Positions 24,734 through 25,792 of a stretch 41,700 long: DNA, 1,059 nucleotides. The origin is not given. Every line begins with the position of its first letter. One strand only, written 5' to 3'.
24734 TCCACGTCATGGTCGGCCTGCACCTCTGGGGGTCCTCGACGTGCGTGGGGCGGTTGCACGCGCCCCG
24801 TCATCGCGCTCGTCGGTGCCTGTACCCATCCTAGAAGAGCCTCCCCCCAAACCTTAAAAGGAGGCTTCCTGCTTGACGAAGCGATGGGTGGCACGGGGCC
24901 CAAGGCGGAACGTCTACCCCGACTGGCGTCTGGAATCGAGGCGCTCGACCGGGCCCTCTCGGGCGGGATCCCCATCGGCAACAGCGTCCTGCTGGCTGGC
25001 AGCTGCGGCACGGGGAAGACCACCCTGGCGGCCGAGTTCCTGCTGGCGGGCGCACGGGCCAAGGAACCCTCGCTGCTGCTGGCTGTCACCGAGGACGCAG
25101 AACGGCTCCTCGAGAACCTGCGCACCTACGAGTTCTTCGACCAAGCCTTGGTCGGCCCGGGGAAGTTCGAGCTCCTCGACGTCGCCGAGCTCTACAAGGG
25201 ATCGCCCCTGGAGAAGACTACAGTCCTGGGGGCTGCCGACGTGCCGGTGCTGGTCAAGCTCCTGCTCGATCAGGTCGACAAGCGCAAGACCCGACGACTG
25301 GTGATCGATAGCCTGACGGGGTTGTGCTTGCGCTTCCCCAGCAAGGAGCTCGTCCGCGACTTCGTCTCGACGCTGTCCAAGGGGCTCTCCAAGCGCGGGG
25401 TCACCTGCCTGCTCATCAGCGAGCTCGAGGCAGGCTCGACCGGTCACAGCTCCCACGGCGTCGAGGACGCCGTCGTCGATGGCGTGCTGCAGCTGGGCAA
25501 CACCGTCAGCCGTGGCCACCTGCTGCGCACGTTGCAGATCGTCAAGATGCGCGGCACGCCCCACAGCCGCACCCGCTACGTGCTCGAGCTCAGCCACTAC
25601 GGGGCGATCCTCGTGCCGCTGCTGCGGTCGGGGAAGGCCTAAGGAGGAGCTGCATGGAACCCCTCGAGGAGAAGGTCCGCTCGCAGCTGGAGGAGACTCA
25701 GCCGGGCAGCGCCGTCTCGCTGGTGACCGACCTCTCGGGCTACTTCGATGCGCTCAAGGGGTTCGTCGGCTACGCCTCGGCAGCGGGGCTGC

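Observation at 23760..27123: Cluster of prepilin peptidase, KaiC-like ATPase, P-loop-less KaiC paralog and class-III-signal pilin, without ArlI/ArlJ-type assembly core genes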

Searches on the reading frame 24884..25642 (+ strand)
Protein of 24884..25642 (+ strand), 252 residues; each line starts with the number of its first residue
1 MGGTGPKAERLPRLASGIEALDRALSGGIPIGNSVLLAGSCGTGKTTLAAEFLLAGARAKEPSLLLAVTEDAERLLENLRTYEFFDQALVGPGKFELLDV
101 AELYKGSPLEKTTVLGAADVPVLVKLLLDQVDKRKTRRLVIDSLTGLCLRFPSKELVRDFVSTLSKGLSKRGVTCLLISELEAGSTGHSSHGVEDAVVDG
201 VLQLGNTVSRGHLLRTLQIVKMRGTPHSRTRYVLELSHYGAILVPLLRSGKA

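Call 8: search_protein_families(library=pfam, proteins=[window:24884-25642:+], max_evalue=0.01)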
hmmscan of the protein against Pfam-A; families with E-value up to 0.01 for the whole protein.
window:24884-25642:+ (252 aa): 7 families
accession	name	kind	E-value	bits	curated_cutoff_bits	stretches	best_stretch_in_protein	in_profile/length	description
PF06745.19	ATPase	-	3.8e-47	161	26.6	1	16-243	3-226/231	KaiC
PF13481.12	AAA_25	-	0.00016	21.8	27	1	14-77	15-89/195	AAA domain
PF13191.12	AAA_16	-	0.00022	22.2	32.6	1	20-145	15-142/167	AAA ATPase domain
PF23442.1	DUF7125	-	0.00038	20.1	29.1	1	12-42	2-32/207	Family of unknown function (DUF7125)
PF20720.3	nSTAND3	-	0.0023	18.1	27.2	1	33-88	18-74/155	Novel STAND NTPase 3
PF05625.17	PAXNEB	-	0.0032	17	28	1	15-40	20-45/366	PAXNEB protein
PF14417.12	MEDS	-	0.0035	17.6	29.8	0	48-104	16-72/161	MEDS: MEthanogen/methylotroph, DcmR Sensory domain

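Call 9: search_protein_families(library=ncbifam, proteins=[window:24884-25642:+], max_evalue=0.1)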
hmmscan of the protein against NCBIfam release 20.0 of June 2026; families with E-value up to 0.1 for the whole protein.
window:24884-25642:+ (252 aa): 19 families
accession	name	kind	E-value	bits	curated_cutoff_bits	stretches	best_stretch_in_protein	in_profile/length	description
NF006799.0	PRK09302.1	equivalog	6.6e-39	133.8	408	1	9-246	8-241/515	circadian clock protein KaiC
TIGR03877.1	thermo_KaiC_1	hypoth_equivalog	9.9e-35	120.1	307.25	1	13-243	3-232/238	KaiC domain-containing protein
TIGR02655.1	circ_KaiC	equivalog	2.4e-28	99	546.25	1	14-246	3-231/484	circadian clock protein KaiC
TIGR03881.1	KaiC_arch_4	hypoth_equivalog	5.8e-26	91.6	247.8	1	13-238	2-222/231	KaiC domain-containing protein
TIGR03880.1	KaiC_arch_3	hypoth_equivalog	1.1e-22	80.7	249.45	1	17-237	1-211/224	KaiC domain-containing protein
NF004723.0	PRK06067.1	subfamily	2.4e-13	50.2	194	1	14-230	16-220/243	flagellar accessory protein FlaH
TIGR03878.1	thermo_KaiC_2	hypoth_equivalog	3.3e-09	36.5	232.2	1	26-242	30-252/259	KaiC domain-containing protein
NF052589.1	ArlH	equivalog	9e-08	32.1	215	1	19-225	7-203/229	archaellum protein ArlH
TIGR00416.1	sms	equivalog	4e-06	25.8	403.05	1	8-71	70-133/454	DNA repair protein RadA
TIGR03600.1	phage_DnaB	exception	0.00093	18.3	498.65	1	14-75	177-238/421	phage replicative helicase, DnaB family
NF006320.0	PRK08533.1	equivalog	0.0017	18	215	1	19-50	11-42/230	flagellar accessory protein FlaH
NF042959.1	IteA_antiphage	equivalog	0.0037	16.5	510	0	9-50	102-143/367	anti-phage ATPase IteA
TIGR02012.1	tigrfam_recA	equivalog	0.0096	15.3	325.3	1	10-57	32-80/321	recombinase RecA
NF004629.0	PRK05973.1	equivalog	0.0098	14.9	156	1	25-83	57-115/237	DNA helicase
NF033429.2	ImuA_translesion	equivalog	0.017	15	150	1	10-66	12-70/181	translesion DNA synthesis-associated protein ImuA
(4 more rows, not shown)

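Call 43: search_solved_structures(query=window:24884-25642:+, max_evalue=0.001, show_alignments=3)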
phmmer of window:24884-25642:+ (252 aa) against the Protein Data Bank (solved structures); distinct sequences matched with E-value up to 0.001: 48.
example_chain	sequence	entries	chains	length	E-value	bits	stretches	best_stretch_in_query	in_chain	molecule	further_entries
8zn5_B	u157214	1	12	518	4.8e-47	163.9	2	10-237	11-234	KaiC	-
8zn6_F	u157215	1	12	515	4.6e-44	154.2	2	11-246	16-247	KaiC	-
8jon_A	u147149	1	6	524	1.1e-41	146.4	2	11-246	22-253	Circadian clock oscillator protein KaiC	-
7s65_A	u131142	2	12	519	1.3e-41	146.2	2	10-246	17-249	Circadian clock protein kinase KaiC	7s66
3k09_A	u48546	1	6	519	1.5e-41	145.9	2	10-246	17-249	Circadian clock protein kinase kaiC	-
3k0f_A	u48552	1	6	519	2.3e-41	145.3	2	10-246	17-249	Circadian clock protein kinase KaiC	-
3jzm_A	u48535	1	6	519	2.4e-41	145.3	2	10-246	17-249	Circadian clock protein kinase kaiC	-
7x1y_A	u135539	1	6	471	3.1e-41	144.9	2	11-246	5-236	Circadian clock oscillator protein KaiC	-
7dye_A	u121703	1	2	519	3.1e-41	144.9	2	10-246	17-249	Circadian clock protein kinase KaiC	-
3k0e_A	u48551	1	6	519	3.7e-41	144.7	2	10-246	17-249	Circadian clock protein kinase KaiC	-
7x1z_A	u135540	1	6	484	3.8e-41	144.6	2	11-246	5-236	Circadian clock oscillator protein KaiC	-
3s1a_A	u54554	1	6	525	3.9e-41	144.6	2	10-246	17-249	Circadian clock protein kinase kaiC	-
9ofh_A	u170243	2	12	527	4e-41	144.6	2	10-246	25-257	Circadian clock oscillator protein KaiC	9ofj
4dug_A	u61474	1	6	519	4.9e-41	144.3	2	10-246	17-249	Circadian clock protein kinase kaiC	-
7dyk_A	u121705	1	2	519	5e-41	144.2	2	10-246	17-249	Circadian clock protein kinase KaiC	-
4yds_A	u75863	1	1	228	0.00037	23.6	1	15-68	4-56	Flagella-related protein H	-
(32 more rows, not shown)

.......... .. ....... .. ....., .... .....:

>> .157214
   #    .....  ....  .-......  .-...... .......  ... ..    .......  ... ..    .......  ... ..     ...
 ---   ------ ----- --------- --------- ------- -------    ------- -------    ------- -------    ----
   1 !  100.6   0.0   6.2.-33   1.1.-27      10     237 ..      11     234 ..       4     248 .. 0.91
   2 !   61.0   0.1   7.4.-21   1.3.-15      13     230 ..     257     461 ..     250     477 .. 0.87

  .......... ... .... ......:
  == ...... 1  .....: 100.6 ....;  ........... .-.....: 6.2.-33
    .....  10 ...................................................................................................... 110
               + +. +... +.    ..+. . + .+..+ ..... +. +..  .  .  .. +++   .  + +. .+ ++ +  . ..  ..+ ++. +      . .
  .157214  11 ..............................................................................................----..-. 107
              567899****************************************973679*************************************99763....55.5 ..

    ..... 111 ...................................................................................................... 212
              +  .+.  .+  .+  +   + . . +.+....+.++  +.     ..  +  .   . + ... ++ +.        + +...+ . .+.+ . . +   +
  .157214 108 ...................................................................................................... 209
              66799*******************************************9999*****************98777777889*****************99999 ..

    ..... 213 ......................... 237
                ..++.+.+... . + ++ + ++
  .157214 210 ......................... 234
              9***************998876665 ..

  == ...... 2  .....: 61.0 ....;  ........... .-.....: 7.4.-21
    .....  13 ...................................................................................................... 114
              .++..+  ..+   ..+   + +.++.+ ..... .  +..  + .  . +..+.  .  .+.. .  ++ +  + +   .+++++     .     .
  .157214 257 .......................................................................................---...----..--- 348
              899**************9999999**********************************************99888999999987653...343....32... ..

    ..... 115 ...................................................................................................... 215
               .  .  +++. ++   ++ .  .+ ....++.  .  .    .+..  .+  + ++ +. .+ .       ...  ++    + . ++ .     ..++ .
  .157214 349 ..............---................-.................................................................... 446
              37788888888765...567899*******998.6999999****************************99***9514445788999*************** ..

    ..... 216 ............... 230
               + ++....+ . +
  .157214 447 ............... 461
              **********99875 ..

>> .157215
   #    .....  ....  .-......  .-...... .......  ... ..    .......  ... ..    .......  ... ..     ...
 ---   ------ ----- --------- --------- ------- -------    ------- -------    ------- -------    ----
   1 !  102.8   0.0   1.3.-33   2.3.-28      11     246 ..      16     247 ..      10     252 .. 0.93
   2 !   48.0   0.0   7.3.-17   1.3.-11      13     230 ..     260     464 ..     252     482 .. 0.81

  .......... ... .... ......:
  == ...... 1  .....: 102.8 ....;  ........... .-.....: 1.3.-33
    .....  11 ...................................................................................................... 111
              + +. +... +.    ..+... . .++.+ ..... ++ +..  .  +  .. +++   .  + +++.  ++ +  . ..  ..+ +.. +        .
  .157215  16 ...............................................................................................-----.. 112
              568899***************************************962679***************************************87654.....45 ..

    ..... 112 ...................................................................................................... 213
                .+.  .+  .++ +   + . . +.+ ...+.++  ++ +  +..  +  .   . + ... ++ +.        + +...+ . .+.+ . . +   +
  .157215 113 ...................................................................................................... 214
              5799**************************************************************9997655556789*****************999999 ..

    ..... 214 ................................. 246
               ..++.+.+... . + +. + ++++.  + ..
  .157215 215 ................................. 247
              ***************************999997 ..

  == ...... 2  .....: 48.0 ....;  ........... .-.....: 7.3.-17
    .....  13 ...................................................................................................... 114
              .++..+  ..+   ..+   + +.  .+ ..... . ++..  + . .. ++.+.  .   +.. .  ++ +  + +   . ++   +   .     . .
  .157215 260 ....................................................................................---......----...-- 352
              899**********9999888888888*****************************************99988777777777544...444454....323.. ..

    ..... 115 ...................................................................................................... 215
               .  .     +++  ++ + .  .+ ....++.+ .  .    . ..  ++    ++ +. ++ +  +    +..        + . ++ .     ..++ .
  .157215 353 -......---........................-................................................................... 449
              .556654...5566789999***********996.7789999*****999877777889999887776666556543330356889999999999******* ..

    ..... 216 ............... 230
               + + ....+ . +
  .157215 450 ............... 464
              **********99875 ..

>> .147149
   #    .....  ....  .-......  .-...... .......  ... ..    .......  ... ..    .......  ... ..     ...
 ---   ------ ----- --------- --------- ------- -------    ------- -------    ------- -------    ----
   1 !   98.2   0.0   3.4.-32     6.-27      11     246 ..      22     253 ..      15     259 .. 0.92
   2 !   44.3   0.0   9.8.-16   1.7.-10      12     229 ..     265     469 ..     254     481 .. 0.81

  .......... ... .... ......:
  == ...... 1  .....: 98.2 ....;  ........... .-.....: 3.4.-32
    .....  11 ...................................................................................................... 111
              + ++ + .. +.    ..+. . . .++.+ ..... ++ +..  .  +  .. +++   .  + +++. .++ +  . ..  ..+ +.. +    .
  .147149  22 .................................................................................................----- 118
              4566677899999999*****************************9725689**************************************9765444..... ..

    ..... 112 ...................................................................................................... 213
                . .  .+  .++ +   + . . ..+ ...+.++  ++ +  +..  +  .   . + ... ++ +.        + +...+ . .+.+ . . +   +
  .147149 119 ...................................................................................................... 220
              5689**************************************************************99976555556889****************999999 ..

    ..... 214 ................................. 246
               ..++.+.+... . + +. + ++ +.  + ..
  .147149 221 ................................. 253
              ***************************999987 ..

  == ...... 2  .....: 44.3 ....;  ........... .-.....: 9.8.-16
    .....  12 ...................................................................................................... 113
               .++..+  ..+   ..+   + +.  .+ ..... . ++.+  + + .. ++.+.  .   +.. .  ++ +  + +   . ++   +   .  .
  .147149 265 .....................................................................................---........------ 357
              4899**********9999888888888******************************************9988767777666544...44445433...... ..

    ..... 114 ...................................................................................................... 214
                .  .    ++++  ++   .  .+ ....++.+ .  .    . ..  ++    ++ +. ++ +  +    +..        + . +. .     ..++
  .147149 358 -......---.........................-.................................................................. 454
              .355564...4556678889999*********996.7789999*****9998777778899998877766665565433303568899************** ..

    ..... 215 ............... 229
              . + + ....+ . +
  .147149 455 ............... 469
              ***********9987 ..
